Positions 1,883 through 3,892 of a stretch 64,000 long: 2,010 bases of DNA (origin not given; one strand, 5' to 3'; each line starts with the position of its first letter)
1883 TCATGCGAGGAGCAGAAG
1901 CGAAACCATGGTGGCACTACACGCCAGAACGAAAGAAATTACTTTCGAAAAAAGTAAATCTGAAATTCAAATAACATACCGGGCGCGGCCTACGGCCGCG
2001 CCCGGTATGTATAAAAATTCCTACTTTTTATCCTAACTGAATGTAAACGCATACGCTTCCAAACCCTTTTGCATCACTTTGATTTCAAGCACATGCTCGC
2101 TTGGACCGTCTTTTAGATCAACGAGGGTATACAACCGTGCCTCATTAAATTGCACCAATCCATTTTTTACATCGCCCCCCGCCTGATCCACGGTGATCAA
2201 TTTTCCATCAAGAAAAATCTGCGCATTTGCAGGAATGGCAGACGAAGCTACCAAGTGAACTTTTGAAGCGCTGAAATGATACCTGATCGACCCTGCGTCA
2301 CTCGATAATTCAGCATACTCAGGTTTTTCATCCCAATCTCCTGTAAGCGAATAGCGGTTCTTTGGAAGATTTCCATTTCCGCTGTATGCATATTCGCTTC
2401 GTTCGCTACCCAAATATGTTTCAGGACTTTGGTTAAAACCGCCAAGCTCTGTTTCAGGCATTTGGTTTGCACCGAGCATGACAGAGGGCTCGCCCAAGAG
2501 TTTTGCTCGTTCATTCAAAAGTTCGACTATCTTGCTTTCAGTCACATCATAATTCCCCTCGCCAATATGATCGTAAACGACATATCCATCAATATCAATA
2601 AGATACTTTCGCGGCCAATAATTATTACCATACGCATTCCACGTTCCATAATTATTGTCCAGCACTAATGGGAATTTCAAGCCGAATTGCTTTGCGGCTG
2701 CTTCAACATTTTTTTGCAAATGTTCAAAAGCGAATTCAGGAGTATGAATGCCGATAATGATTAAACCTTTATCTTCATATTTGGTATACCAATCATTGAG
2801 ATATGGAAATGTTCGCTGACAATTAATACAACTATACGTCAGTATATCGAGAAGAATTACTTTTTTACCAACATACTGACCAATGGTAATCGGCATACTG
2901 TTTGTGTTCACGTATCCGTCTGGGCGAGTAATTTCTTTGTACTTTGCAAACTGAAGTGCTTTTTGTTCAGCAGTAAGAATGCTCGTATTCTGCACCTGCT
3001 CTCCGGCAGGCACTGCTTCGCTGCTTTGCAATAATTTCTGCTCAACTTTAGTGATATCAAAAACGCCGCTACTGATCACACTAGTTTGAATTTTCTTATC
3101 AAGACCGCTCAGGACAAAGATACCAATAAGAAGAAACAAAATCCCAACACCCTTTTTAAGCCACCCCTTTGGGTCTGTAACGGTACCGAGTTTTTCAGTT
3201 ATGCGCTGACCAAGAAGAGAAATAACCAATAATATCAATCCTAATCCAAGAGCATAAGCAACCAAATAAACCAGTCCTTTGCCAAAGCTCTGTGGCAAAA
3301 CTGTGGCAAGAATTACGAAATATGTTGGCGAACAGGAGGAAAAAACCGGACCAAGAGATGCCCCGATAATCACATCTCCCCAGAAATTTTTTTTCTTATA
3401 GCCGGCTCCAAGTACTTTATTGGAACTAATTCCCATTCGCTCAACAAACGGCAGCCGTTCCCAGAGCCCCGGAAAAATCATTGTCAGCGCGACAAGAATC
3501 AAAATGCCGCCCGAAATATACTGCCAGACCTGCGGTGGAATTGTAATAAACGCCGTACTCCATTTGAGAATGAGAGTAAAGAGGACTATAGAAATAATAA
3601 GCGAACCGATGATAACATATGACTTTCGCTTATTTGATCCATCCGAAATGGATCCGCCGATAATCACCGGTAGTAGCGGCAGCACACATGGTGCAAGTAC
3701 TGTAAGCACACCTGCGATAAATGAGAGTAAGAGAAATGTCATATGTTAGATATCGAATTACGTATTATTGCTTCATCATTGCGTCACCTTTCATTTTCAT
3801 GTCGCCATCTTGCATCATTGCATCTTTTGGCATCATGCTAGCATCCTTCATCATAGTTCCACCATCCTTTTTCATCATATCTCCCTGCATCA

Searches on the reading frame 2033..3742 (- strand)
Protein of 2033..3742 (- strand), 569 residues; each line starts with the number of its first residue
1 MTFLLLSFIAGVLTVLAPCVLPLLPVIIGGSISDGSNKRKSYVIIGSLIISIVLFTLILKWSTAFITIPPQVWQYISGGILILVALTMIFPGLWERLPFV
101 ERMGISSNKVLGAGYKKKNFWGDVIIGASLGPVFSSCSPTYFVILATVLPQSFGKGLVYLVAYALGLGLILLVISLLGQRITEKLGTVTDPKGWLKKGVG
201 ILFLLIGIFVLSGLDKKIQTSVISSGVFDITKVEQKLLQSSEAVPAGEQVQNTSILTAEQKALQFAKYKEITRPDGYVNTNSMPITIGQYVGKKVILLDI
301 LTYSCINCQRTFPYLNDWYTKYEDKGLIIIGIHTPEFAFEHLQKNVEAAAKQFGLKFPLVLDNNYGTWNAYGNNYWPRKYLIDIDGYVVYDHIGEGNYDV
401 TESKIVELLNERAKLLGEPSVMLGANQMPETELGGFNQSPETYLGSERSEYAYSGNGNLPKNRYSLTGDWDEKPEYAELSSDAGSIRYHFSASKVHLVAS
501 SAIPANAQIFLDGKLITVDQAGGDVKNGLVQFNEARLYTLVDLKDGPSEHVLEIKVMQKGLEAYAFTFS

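Call 69: search_protein_families(library=ncbifam, proteins=[window:2033-3742:-], max_evalue=0.00001)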
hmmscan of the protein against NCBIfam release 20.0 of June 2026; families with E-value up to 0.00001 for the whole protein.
window:2033-3742:- (569 aa): 3 families
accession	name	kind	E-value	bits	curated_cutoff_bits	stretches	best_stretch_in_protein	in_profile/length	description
NF002854.0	PRK03147.1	subfamily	2.7e-16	60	170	1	281-408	51-168/176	thiol-disulfide oxidoreductase ResA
NF045694.1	seleno_TsoB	exception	4.9e-07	28.2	805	1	4-265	185-446/572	rhodanese/DsbD fusion-like selenoprotein TsoB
NF040495.1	tranport_ArsG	equivalog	6e-06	25.8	200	0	4-211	7-221/225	aromatic aminobenezylarsenical efflux permease ArsG family transporter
